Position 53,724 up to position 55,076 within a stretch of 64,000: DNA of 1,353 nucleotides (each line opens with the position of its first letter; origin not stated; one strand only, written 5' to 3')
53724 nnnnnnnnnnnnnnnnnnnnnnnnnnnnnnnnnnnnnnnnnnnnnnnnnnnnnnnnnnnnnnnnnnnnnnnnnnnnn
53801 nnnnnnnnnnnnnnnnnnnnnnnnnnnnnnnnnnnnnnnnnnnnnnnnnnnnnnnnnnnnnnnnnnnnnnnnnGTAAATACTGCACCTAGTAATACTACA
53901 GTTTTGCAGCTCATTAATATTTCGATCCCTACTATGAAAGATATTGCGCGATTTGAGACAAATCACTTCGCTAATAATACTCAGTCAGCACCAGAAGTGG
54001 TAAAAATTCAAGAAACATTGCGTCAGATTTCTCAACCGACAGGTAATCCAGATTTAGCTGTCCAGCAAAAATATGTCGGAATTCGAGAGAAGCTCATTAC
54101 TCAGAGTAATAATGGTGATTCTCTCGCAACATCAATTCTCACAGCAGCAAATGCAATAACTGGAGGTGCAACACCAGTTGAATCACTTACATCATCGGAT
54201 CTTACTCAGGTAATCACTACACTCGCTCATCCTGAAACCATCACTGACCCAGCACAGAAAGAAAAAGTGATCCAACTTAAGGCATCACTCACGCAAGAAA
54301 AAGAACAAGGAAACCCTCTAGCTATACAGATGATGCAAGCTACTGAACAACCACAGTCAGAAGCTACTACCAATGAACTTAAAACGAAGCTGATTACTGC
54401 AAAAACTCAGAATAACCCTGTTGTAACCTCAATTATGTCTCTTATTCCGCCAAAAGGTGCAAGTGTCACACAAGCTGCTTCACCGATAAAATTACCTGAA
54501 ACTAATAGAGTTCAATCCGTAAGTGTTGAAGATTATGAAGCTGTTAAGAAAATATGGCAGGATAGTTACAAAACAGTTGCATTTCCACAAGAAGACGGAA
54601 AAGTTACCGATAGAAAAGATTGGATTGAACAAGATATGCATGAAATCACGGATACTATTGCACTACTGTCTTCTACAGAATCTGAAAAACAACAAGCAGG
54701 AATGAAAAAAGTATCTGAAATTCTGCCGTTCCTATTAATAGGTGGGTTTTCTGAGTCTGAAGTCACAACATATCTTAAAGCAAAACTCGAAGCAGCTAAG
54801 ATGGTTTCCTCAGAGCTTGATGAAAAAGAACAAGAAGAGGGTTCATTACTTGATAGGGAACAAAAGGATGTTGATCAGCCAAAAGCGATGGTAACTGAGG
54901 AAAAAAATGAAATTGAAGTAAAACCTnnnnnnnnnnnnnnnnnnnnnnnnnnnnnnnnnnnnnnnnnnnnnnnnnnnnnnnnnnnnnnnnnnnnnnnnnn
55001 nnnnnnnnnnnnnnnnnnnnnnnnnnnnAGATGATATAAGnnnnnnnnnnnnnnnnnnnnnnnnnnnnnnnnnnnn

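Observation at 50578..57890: Candidate non-canonical pilus/T4SS-like or attachment module: pilin-like protein, giant VirB6-like membrane protein and Hsp100 ATPase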

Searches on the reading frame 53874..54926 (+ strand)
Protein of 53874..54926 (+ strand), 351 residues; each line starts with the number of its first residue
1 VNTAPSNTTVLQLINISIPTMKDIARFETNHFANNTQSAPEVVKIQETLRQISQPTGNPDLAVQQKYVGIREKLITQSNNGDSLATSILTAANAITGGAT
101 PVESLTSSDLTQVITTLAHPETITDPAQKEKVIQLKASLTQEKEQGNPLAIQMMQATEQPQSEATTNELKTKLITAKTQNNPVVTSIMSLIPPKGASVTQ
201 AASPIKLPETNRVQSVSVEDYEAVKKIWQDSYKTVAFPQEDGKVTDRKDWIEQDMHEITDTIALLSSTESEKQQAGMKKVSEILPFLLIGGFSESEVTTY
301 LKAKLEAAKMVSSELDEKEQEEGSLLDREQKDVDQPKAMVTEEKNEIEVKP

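Call 61: predict_structure(alignment_id=A2)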
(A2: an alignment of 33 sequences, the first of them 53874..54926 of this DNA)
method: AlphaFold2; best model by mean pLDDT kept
length: 351 residues; sequences in the alignment: 33
mean_pLDDT: 79.5   pTM: 0.59
mean pLDDT of the five models: 79.5, 78.0, 76.4, 75.1, 74.8
residues with pLDDT >= 90: 119; 70-90: 145; 50-70: 57; < 50: 30
segments of 3 or more residues with pLDDT < 50: 1-3, 195-204, 334-350
pLDDT, mean of each block of 10 residues (from residue 1): 53 72 85 65 82 84 89 86 83 70 78 94 92 96 96 94 91 88 89 51 51 73 93 79 78 93 90 85 81 87 95 92 66 48 37 54
secondary structure, 60 per line:
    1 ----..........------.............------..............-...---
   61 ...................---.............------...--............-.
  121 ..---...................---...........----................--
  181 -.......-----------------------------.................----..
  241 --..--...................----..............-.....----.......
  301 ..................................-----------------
elements in order: H5-14 H21-33 H40-53 H61-79 H83-95 H107-118 H126-144 H148-158 H163-178 H182-188 H218-234 H247-265 H270-283 H285-289 H294-334
